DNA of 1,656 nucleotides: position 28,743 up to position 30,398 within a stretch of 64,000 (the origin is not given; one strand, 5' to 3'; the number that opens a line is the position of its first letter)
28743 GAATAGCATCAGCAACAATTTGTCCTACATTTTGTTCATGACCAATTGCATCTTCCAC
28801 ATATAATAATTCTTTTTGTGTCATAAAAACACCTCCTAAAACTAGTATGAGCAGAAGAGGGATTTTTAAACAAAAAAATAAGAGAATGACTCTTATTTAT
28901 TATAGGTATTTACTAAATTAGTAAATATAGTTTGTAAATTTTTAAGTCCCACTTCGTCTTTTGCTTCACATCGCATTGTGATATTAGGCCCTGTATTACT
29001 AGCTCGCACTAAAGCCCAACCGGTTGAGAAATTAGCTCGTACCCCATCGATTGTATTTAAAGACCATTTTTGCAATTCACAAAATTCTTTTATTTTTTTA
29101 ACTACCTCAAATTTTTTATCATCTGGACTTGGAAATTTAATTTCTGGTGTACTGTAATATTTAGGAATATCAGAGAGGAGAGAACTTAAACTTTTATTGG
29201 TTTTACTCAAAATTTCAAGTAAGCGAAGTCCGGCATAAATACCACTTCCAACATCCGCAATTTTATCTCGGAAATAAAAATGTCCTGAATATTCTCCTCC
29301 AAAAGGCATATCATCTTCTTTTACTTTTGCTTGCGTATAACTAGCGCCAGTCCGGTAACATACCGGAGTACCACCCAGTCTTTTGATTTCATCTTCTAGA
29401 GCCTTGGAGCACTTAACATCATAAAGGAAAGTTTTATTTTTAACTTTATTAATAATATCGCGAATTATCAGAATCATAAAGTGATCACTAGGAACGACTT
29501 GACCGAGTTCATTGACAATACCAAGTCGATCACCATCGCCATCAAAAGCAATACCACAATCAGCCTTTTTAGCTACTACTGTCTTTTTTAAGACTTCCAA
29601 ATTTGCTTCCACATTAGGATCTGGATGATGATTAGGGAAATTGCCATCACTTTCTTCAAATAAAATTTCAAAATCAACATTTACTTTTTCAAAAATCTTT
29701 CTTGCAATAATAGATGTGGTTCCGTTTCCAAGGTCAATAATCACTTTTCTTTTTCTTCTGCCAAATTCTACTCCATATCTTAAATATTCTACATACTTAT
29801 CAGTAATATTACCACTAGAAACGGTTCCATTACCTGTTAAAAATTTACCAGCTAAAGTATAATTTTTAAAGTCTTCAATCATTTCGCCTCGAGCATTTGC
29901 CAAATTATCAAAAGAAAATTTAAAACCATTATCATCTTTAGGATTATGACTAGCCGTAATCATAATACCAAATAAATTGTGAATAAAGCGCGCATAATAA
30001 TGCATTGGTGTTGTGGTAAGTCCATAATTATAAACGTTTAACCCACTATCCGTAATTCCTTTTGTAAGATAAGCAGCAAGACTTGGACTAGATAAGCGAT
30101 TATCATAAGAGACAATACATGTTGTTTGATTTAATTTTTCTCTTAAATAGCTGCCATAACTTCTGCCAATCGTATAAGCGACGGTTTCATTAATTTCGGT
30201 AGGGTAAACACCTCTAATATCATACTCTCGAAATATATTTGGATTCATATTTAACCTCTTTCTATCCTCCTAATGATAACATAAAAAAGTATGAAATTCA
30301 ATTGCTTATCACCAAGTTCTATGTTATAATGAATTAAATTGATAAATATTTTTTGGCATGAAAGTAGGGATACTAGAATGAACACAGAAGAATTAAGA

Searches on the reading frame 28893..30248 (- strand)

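Call 35: search_protein_families(library=ncbifam, proteins=[window:28893-30248:-], max_evalue=0.00001)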
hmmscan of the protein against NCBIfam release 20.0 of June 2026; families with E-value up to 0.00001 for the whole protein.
window:28893-30248:- (451 aa): 6 families
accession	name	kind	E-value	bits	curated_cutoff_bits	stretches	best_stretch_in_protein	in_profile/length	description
NF046027.1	PhglucPhmanMutPgmG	equivalog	3e-119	398.7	600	1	2-442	6-446/460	phosphoglucomutase/phosphomannomutase PgmG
TIGR03990.1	Arch_GlmM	equivalog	7.7e-93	311.8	439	1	4-444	2-442/444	phosphoglucosamine mutase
NF007088.0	PRK09542.1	equivalog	4.4e-85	286.4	618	1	4-442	10-449/456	phosphomannomutase/phosphoglucomutase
NF011943.0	PRK15414.1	subfamily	1.3e-57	195.8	801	1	5-440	6-447/456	phosphomannomutase CpsG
TIGR01455.1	glmM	equivalog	5.7e-55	186.8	447.55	1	11-446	6-440/442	phosphoglucosamine mutase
NF005737.0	PRK07564.1-1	equivalog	4.5e-11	42.1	378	1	179-265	218-306/543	alpha-D-glucose phosphate-specific phosphoglucomutase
